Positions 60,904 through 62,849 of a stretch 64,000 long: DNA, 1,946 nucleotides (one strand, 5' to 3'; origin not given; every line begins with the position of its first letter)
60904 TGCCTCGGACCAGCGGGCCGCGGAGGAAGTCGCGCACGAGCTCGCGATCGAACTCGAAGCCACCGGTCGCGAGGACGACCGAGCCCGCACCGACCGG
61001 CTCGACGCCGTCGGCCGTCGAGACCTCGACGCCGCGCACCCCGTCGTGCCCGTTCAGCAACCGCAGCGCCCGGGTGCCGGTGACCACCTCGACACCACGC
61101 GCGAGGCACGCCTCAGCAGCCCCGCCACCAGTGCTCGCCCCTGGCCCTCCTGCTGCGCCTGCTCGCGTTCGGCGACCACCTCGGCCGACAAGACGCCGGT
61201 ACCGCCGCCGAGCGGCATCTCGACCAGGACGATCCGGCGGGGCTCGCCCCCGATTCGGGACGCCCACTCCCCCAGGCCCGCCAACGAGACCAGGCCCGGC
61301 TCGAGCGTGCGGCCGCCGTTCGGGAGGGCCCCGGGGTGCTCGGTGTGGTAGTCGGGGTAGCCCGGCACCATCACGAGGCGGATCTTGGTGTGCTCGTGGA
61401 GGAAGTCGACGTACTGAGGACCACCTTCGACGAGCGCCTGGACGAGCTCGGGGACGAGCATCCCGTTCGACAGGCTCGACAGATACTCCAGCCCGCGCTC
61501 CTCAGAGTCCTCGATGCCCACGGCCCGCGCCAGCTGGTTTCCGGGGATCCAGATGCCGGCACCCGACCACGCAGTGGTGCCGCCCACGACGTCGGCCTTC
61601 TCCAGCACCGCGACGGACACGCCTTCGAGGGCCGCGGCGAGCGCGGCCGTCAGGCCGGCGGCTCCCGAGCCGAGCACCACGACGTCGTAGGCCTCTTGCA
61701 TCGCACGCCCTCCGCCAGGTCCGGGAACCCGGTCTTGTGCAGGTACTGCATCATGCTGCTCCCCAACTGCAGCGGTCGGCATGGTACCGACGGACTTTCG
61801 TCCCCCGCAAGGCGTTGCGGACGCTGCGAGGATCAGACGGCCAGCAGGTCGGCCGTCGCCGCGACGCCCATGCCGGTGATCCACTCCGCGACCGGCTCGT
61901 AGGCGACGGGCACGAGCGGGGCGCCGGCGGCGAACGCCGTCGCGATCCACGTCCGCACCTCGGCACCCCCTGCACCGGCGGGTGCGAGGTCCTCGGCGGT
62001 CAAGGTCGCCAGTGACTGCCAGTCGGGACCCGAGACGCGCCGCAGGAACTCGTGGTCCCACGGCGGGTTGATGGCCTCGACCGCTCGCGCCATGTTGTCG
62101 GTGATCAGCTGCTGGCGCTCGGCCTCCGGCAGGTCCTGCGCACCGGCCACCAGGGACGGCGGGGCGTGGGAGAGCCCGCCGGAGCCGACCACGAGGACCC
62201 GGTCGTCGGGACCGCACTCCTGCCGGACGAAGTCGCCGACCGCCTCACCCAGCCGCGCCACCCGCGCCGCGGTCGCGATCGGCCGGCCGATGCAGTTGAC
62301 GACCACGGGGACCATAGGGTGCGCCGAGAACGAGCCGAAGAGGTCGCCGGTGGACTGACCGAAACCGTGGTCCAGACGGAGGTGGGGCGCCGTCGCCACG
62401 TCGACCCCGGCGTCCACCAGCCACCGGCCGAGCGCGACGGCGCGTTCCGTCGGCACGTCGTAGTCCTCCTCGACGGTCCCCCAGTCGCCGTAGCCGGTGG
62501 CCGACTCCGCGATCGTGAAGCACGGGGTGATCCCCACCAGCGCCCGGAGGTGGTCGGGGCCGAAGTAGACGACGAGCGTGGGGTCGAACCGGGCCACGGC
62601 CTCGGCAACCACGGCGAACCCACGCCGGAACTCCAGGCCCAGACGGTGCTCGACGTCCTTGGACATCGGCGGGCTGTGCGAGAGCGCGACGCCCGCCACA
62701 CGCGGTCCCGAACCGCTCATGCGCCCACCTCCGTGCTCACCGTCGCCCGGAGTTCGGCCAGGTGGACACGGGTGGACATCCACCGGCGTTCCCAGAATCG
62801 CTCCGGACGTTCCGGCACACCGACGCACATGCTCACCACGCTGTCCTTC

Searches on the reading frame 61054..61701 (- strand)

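Call 64: search_protein_families(library=pfam, proteins=[window:61054-61701:-], max_evalue=0.01)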
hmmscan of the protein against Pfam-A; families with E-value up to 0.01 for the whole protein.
window:61054-61701:- (215 aa): 9 families
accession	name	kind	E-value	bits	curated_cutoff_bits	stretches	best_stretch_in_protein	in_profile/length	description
PF00890.30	FAD_binding_2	-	1.9e-25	90.4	20.4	1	6-199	1-152/414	FAD binding domain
PF01266.30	DAO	-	6.9e-10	39.4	27.9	1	6-84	1-58/353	FAD dependent oxidoreductase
PF12831.13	FAD_oxidored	-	1.4e-09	38.2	27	1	6-59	1-53/416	FAD dependent oxidoreductase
PF03486.20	HI0933_like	-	6.8e-07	29.4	50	1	6-49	2-45/244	HI0933-like protein Rossmann domain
PF13450.12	NAD_binding_8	-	2.4e-06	28.1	21.9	1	9-43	1-35/68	NAD(P)-binding Rossmann-like domain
PF01946.23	Thi4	-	1e-05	25.3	26.2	1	5-48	18-61/235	Thi4 family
PF07992.20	Pyr_redox_2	-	2.4e-05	24.3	26.1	1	5-41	1-38/291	Pyridine nucleotide-disulphide oxidoreductase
PF13738.12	Pyr_redox_3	-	0.0043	16.8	30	1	8-45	1-39/305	Pyridine nucleotide-disulphide oxidoreductase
PF01494.25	FAD_binding_3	-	0.0055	16.4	22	1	5-37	2-34/349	FAD binding domain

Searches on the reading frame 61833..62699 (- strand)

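Call 64: search_protein_families(library=pfam, proteins=[window:61833-62699:-], max_evalue=0.01)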
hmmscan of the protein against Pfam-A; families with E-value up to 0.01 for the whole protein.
window:61833-62699:- (288 aa): 1 family
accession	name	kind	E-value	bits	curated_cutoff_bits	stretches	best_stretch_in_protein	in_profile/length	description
PF02900.23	LigB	-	2.8e-22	79.5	26.3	1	5-259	4-245/269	Catalytic LigB subunit of aromatic ring-opening dioxygenase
